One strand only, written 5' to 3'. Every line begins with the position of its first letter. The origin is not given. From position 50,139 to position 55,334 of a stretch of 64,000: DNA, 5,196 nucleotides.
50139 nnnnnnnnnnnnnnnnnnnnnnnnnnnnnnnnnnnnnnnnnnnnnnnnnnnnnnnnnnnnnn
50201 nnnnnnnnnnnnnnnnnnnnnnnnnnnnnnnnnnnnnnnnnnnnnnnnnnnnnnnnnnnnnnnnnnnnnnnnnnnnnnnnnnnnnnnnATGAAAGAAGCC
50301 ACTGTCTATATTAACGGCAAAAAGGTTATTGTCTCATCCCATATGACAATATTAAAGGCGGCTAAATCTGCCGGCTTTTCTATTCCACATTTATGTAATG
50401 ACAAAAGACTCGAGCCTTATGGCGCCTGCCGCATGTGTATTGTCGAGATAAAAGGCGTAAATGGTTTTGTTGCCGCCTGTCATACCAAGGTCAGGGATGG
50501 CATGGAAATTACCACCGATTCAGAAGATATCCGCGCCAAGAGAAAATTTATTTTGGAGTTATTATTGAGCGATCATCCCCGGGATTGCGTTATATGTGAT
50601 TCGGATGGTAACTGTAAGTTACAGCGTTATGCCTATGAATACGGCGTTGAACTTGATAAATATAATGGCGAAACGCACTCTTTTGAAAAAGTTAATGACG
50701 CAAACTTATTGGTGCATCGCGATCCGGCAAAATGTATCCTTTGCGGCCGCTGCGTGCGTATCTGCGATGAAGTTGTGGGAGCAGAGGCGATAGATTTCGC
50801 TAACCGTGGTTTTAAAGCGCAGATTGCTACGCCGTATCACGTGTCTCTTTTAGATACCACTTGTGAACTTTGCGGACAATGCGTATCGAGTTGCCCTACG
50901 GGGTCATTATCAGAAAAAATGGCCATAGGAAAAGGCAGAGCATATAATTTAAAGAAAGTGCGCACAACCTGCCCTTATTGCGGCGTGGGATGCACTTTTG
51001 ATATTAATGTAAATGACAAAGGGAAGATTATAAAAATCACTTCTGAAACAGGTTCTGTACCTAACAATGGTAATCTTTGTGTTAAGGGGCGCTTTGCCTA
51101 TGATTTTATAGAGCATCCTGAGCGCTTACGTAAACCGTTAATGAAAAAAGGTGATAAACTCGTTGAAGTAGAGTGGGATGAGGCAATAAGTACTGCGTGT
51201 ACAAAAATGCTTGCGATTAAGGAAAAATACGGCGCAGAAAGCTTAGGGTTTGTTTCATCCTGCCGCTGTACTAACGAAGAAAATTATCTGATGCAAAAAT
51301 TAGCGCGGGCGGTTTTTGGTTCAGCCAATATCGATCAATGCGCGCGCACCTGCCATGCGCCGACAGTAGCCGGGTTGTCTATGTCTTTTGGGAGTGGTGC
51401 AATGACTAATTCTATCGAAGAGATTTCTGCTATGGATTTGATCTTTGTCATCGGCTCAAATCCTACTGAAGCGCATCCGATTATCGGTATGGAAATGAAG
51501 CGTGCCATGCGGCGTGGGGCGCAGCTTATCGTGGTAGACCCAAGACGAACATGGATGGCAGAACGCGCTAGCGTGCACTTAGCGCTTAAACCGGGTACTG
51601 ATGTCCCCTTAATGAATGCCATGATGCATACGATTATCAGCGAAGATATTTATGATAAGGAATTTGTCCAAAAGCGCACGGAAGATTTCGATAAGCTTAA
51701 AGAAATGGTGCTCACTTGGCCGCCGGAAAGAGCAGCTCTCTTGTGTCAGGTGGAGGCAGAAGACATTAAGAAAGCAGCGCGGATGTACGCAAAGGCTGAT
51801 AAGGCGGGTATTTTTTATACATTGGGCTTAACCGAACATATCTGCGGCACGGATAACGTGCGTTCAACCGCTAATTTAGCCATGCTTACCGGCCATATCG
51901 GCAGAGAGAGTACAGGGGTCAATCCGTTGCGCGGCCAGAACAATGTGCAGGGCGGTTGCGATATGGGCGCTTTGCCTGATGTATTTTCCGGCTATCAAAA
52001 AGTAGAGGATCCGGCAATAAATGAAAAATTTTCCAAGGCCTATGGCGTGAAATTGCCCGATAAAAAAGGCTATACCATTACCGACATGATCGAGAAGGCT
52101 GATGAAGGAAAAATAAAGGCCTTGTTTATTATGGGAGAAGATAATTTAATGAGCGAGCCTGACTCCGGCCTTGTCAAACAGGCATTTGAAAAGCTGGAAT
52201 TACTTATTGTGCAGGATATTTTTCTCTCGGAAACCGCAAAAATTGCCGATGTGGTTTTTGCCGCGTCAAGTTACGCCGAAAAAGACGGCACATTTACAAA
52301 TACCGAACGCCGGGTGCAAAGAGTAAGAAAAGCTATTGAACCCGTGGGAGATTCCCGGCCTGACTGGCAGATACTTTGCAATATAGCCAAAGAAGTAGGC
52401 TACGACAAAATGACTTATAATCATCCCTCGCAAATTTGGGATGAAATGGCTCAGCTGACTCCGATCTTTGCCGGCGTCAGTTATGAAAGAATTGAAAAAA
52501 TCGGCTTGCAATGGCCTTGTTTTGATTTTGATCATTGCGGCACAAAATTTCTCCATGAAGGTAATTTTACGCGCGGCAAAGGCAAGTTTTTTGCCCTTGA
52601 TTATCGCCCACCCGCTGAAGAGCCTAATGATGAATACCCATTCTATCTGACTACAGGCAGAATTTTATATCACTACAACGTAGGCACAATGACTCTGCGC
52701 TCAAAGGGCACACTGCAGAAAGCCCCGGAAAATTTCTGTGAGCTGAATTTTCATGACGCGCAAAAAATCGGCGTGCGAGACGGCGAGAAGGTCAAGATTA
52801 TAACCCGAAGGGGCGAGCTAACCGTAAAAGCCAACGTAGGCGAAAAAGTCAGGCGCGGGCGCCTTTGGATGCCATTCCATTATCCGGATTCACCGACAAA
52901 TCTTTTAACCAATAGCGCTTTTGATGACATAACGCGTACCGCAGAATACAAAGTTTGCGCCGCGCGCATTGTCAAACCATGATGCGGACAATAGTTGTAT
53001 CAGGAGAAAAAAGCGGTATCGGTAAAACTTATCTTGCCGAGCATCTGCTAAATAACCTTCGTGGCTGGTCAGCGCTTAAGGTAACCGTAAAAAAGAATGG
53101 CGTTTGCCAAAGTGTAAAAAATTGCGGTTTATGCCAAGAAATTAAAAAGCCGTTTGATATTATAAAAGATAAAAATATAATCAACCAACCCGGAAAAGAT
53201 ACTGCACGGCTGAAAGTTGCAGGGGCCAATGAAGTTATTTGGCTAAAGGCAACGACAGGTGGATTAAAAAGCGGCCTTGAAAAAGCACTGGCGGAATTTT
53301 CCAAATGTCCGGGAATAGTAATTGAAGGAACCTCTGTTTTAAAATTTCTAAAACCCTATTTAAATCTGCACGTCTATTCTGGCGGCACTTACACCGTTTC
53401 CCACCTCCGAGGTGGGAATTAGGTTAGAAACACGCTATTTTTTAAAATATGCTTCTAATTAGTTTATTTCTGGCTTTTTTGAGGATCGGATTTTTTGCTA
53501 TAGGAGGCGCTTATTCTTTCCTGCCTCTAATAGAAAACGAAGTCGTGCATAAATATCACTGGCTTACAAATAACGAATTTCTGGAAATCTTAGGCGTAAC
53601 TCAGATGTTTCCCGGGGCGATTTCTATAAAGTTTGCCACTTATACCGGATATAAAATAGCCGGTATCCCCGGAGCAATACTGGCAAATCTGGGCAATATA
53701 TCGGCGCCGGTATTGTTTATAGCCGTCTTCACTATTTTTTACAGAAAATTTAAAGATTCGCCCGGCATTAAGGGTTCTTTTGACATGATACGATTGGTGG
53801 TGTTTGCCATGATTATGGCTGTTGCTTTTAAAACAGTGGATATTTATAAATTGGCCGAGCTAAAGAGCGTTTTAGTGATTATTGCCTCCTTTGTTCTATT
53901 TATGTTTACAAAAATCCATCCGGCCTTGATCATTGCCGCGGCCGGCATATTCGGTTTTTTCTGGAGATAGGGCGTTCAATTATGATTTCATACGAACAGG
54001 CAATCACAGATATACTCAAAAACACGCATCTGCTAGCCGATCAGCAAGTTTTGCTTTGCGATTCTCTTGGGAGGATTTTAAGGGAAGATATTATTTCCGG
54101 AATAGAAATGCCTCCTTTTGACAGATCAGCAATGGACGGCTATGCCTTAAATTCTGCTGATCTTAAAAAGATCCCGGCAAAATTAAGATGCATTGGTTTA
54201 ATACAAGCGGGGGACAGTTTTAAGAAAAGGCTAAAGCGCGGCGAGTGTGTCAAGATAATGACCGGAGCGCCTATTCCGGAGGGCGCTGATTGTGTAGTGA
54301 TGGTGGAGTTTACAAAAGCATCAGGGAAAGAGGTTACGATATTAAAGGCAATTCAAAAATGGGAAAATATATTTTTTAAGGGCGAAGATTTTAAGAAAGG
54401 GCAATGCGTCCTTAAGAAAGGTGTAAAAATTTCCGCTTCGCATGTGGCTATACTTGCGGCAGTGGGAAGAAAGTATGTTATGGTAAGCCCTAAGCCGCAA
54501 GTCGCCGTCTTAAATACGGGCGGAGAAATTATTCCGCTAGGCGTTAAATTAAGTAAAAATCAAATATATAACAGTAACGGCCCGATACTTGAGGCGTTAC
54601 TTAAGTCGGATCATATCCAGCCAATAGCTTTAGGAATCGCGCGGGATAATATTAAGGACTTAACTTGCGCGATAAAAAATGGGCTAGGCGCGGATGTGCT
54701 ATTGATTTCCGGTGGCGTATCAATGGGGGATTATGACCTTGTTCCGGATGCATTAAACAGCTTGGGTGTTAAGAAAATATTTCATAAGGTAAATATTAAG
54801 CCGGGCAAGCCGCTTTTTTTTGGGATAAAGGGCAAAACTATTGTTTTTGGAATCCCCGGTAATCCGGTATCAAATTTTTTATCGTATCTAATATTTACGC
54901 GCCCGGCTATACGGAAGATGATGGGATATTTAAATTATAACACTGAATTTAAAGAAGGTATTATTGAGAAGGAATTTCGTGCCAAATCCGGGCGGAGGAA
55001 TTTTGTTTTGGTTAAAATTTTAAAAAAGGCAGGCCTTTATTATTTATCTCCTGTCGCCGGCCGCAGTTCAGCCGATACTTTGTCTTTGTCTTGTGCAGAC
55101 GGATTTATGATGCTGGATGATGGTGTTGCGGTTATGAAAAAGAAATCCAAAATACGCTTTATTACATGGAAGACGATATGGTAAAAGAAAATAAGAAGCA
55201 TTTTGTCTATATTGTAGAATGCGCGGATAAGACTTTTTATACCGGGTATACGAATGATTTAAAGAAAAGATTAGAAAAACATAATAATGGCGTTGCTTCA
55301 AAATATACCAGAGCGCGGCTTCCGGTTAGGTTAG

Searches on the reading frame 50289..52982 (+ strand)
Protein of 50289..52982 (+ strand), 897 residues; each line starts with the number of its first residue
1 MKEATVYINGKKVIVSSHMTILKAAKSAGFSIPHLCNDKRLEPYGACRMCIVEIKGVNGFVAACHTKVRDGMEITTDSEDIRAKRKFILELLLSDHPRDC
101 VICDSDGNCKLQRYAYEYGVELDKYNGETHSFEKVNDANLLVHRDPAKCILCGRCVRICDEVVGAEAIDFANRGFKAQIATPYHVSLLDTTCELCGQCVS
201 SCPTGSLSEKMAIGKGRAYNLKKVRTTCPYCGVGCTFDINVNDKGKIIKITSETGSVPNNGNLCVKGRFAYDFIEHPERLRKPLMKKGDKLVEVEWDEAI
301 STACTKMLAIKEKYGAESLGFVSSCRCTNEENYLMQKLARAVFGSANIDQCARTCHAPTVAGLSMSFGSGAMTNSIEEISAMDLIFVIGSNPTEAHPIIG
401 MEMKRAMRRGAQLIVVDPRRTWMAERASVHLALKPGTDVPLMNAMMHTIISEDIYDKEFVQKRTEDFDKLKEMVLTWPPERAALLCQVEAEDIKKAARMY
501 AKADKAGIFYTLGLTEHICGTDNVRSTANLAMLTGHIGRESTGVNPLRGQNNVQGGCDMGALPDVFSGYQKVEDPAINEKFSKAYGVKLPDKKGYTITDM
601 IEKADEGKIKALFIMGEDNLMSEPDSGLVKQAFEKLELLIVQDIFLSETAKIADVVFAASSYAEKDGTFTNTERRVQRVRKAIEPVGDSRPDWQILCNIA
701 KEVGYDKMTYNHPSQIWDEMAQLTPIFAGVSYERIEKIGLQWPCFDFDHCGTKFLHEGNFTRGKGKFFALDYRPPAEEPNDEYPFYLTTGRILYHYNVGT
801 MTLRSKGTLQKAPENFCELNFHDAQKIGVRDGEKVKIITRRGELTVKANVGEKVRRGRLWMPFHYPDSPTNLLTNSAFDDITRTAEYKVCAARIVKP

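Call 13: search_protein_families(library=pfam, proteins=[window:50289-52982:+], max_evalue=0.001)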
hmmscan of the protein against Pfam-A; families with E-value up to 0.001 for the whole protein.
window:50289-52982:+ (897 aa): 13 families
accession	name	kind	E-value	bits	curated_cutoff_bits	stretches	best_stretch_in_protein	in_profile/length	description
PF00384.28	Molybdopterin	-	9e-83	278.6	24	1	279-701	1-352/353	Molybdopterin oxidoreductase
PF01568.27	Molydop_binding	-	2e-29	102.3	26.8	1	785-891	1-110/110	Molydopterin dinucleotide binding domain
PF13510.11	Fer2_4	-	5.9e-18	65.2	22.8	1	4-78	4-81/82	2Fe-2S iron-sulfur cluster binding domain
PF10588.14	NADH-G_4Fe-4S_3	-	8.3e-18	64.1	27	1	85-121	1-37/40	NADH-ubiquinone oxidoreductase-G iron-sulfur binding region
PF04879.21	Molybdop_Fe4S4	-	2.4e-14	53.5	22.7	1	222-275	2-54/55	Molybdopterin oxidoreductase Fe4S4 domain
PF22117.2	Fer4_Nqo3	-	9e-09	35.8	27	1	142-207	4-66/67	NADH-quinone oxidoreductase subunit 3, ferredoxin-like domain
PF12838.12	Fer4_7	-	1.6e-07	32.1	27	1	148-205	1-51/52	4Fe-4S dicluster domain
PF00037.32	Fer4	-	1.4e-06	28.3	21.1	0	191-207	7-23/24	4Fe-4S binding domain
PF00111.32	Fer2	-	1.5e-05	25.3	21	1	7-68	2-76/77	2Fe-2S iron-sulfur cluster binding domain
PF14697.11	Fer4_21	-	6.3e-05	23.5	35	1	145-204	4-53/59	4Fe-4S dicluster domain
PF13237.11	Fer4_10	-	0.00012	22.4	25.5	0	187-235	4-48/53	4Fe-4S dicluster domain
PF12837.12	Fer4_6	-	0.00012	22.3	25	1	142-160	2-20/24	4Fe-4S binding domain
PF13187.11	Fer4_9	-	0.00048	20.5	27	1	148-205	1-50/52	4Fe-4S dicluster domain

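Call 62: search_protein_families(library=ncbifam, proteins=[window:50289-52982:+], max_evalue=1e-10)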
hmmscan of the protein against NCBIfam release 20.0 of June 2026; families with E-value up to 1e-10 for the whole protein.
window:50289-52982:+ (897 aa): 31 families (the best 25 are shown)
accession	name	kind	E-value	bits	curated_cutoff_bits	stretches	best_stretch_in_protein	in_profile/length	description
TIGR01591.1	Fdh-alpha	equivalog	6.9e-265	880.3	666.25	1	226-894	1-672/672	formate dehydrogenase subunit alpha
NF047855.1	AssmNtatRedNasC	equivalog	2.6e-160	535.1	1100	1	222-895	19-707/708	assimilatory nitrate reductase catalytic subunit NasC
TIGR01973.1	NuoG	equivalog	1.5e-113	380.7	470.05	1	6-698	1-605/606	NADH-quinone oxidoreductase subunit NuoG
NF041323.1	Nitr_red_NasA_Halo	equivalog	5.5e-100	335.8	1000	1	231-894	3-672/673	assimilatory nitrate reductase NasA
NF005895.0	PRK07860.1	equivalog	1.1e-96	324.6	802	1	4-724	18-678/811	NADH-quinone oxidoreductase subunit G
TIGR01553.1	formate-DH-alph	equivalog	9.9e-87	291.7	814.2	3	220-465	41-305/1009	formate dehydrogenase-N subunit alpha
NF010055.0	PRK13532.1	equivalog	4.9e-86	289.7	904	3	215-464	34-291/830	nitrate reductase catalytic subunit NapA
TIGR01706.1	NAPA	equivalog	9.4e-82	275.6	930.55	3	213-464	32-291/830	periplasmic nitrate reductase subunit alpha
TIGR01701.1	Fdhalpha-like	subfamily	1.7e-80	271.2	582.15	1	278-891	98-738/744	FdhF/YdeP family oxidoreductase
NF041513.1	formate_DH_Act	exception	1.3e-75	254.9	1400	2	223-465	42-296/1067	formate dehydrogenase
NF040763.1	FeFe_hydrog_A6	exception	2.3e-68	231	765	1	5-213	2-211/571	NADH-dependent [FeFe] hydrogenase, group A6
NF012032.0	PRK15488.1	equivalog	9.2e-67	225.6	694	1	195-708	16-532/759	thiosulfate reductase PhsA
NF006305.0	PRK08493.1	equivalog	5.1e-58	196.9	591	1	5-457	3-450/819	NADH-quinone oxidoreductase subunit G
NF005745.0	PRK07569.1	equivalog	5.2e-54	183.1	333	1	2-211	2-211/238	bidirectional hydrogenase complex protein HoxU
TIGR02166.1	dmsA_ynfE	subfamily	1.6e-53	181.9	777.7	1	195-712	15-567/794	DMSO/selenate family reductase complex A subunit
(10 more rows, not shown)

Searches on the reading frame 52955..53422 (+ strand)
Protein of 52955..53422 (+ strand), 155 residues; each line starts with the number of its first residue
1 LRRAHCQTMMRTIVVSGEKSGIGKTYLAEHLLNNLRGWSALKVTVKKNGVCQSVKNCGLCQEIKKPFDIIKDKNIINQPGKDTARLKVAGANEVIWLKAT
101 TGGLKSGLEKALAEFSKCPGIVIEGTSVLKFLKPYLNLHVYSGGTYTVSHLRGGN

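Call 13: search_protein_families(library=pfam, proteins=[window:52955-53422:+], max_evalue=0.001)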
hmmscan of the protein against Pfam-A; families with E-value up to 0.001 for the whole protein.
window:52955-53422:+ (155 aa): 1 family
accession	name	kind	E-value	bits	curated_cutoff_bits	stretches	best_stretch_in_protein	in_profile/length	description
PF03205.20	MobB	-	2.1e-05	24.9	26.6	0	76-100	42-66/133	Molybdopterin guanine dinucleotide synthesis protein B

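Call 62: search_protein_families(library=ncbifam, proteins=[window:52955-53422:+], max_evalue=1e-10)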
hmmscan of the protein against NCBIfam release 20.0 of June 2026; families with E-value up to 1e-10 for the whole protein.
window:52955-53422:+ (155 aa): 0 families

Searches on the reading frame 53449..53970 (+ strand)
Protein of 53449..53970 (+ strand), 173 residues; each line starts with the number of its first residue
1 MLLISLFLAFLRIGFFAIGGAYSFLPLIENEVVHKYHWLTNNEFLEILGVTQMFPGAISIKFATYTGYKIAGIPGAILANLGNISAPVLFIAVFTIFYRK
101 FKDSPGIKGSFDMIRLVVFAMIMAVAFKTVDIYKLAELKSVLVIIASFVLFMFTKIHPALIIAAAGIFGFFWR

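Call 13: search_protein_families(library=pfam, proteins=[window:53449-53970:+], max_evalue=0.001)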
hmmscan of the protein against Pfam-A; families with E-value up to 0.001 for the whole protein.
window:53449-53970:+ (173 aa): 1 family
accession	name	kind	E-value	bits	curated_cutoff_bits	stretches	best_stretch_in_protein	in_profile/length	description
PF02417.20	Chromate_transp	-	9.8e-44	149.8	28.6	1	5-170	2-166/166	Chromate transporter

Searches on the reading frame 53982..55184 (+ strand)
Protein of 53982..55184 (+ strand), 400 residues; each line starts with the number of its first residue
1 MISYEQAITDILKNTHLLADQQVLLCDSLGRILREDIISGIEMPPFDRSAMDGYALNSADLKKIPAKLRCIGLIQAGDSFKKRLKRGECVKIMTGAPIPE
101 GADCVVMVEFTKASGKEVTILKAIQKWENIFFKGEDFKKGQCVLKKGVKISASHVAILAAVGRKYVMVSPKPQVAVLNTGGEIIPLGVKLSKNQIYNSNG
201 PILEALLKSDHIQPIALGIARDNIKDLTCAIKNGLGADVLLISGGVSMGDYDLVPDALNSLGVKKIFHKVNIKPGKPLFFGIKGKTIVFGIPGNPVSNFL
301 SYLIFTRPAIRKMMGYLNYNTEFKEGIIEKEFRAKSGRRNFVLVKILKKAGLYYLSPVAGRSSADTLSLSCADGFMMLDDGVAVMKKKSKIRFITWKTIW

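Call 13: search_protein_families(library=pfam, proteins=[window:53982-55184:+], max_evalue=0.001)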
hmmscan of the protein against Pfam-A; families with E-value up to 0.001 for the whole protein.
window:53982-55184:+ (400 aa): 3 families
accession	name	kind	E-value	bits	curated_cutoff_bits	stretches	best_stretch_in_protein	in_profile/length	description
PF03453.22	MoeA_N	-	1.2e-47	162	30.8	1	2-162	1-160/160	MoeA N-terminal region (domain I and II)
PF00994.29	MoCF_biosynth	-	7.4e-25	87.8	26.6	1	183-311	2-143/144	Probable molybdopterin binding domain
PF03454.20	MoeA_C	-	1.2e-07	32.3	22.1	1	330-383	6-59/72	MoeA C-terminal region (domain IV)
